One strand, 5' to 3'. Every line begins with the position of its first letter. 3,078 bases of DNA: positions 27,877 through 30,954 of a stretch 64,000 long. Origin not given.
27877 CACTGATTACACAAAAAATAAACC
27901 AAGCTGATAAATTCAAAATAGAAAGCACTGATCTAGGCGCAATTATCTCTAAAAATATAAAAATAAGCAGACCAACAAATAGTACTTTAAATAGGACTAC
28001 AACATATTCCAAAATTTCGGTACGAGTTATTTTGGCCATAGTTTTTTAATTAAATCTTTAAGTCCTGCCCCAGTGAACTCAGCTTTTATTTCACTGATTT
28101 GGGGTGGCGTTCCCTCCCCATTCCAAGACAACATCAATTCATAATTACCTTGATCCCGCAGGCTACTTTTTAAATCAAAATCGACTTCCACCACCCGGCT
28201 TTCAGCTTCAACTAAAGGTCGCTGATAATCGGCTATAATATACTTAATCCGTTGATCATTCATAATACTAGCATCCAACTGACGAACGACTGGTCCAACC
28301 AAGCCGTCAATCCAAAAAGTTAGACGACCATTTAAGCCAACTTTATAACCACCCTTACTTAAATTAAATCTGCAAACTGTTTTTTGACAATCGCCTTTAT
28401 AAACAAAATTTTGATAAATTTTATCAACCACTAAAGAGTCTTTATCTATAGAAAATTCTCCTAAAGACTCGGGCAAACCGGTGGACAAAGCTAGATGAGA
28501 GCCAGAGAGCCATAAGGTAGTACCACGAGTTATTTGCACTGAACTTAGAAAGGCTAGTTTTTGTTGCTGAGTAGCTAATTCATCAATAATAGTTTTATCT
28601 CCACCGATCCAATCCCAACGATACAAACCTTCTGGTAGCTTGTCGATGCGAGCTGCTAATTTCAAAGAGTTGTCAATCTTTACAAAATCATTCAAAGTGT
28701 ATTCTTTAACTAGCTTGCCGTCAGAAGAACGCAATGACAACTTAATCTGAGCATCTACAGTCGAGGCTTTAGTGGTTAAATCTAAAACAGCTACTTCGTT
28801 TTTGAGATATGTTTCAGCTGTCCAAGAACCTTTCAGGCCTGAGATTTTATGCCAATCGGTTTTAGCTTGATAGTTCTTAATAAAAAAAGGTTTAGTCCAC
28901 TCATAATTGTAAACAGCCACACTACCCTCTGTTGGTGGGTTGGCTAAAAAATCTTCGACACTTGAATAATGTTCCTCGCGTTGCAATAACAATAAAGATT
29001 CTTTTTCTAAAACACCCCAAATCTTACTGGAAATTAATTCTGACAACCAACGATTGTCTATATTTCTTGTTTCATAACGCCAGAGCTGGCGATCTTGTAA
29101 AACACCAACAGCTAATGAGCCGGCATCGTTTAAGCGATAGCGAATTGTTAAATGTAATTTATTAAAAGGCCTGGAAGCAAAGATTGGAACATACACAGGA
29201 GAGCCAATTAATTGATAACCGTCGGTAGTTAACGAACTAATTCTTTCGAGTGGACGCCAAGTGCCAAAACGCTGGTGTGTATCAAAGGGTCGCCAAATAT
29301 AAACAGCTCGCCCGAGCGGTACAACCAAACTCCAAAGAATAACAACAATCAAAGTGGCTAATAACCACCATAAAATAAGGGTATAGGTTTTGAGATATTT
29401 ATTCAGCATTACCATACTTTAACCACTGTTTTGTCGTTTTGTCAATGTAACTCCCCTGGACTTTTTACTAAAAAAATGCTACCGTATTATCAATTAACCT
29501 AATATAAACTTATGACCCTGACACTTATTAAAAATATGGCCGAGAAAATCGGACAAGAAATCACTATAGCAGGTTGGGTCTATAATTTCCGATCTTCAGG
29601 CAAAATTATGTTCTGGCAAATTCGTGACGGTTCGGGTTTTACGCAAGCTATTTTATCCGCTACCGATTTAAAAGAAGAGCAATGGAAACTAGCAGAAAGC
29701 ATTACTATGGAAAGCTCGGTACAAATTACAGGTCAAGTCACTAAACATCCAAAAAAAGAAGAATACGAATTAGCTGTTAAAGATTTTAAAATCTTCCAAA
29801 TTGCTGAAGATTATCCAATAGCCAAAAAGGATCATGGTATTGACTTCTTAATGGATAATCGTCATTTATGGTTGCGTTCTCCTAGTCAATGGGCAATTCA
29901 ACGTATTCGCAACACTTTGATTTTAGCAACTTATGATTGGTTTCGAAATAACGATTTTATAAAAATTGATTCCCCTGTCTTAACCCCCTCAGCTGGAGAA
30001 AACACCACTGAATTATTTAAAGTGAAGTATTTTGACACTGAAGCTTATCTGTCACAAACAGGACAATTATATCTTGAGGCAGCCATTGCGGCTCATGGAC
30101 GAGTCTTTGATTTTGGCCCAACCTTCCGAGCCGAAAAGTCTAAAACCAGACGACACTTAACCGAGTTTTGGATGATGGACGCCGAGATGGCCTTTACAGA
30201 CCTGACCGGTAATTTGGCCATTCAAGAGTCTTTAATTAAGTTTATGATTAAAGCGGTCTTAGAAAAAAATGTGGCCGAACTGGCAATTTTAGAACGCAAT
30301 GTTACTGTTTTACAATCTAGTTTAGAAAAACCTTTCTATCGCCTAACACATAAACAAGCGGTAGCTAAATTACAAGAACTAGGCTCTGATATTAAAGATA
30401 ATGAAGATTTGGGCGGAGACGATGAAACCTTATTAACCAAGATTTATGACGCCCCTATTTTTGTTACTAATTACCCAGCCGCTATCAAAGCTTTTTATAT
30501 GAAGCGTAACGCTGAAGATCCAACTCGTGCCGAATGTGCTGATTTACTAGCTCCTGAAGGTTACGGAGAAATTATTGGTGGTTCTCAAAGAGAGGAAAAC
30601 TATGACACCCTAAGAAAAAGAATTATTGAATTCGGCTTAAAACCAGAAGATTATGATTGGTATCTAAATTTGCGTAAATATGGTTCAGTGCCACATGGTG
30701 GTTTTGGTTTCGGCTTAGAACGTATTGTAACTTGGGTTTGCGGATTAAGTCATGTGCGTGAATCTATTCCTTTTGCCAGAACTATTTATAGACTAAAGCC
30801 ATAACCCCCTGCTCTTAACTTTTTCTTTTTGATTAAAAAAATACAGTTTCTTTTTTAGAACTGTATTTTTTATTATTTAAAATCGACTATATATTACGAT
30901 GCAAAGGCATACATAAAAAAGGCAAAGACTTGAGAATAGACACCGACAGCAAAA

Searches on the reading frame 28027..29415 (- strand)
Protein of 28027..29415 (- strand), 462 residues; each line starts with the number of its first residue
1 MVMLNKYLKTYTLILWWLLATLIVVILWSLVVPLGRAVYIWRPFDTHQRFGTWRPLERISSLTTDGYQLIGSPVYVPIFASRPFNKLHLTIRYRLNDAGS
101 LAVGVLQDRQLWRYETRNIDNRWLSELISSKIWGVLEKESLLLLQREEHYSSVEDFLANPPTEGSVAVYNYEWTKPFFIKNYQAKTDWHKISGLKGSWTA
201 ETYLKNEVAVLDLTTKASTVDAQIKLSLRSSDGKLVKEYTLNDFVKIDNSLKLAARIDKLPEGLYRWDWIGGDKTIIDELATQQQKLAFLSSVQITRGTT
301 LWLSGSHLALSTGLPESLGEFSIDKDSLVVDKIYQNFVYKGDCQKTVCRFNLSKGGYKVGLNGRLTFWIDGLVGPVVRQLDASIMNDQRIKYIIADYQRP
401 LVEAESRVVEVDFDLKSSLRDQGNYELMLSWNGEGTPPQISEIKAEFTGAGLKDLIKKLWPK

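Call 10: search_protein_families(library=pfam, max_evalue=0.001, proteins=[window:28027-29415:-])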
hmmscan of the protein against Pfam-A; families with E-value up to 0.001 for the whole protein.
window:28027-29415:- (462 aa): 0 families

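Call 73: search_protein_families(library=pfam, max_evalue=0.1, proteins=[window:28027-29415:-])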
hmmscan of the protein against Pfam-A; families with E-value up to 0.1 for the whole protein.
window:28027-29415:- (462 aa): 1 family
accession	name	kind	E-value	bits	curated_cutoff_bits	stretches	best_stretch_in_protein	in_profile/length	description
PF19890.4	DUF6363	-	0.047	14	26.4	1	143-168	8-33/75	Domain of unknown function (DUF6363)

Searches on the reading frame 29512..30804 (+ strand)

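Call 60: search_protein_families(library=pfam, max_evalue=0.001, proteins=[window:29512-30804:+])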
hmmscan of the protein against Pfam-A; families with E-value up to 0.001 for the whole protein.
window:29512-30804:+ (430 aa): 3 families
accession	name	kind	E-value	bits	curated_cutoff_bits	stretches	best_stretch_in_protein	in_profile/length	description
PF00152.25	tRNA-synt_2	-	9.7e-71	238.8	25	1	111-424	3-307/308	tRNA synthetases class II (D, K and N)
PF01336.31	tRNA_anti-codon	-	5.9e-16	58.6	27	1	17-94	1-74/75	OB-fold nucleic acid binding domain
PF13742.12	tRNA_anti_2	-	0.00048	20.7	27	0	5-91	9-93/95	OB-fold nucleic acid binding domain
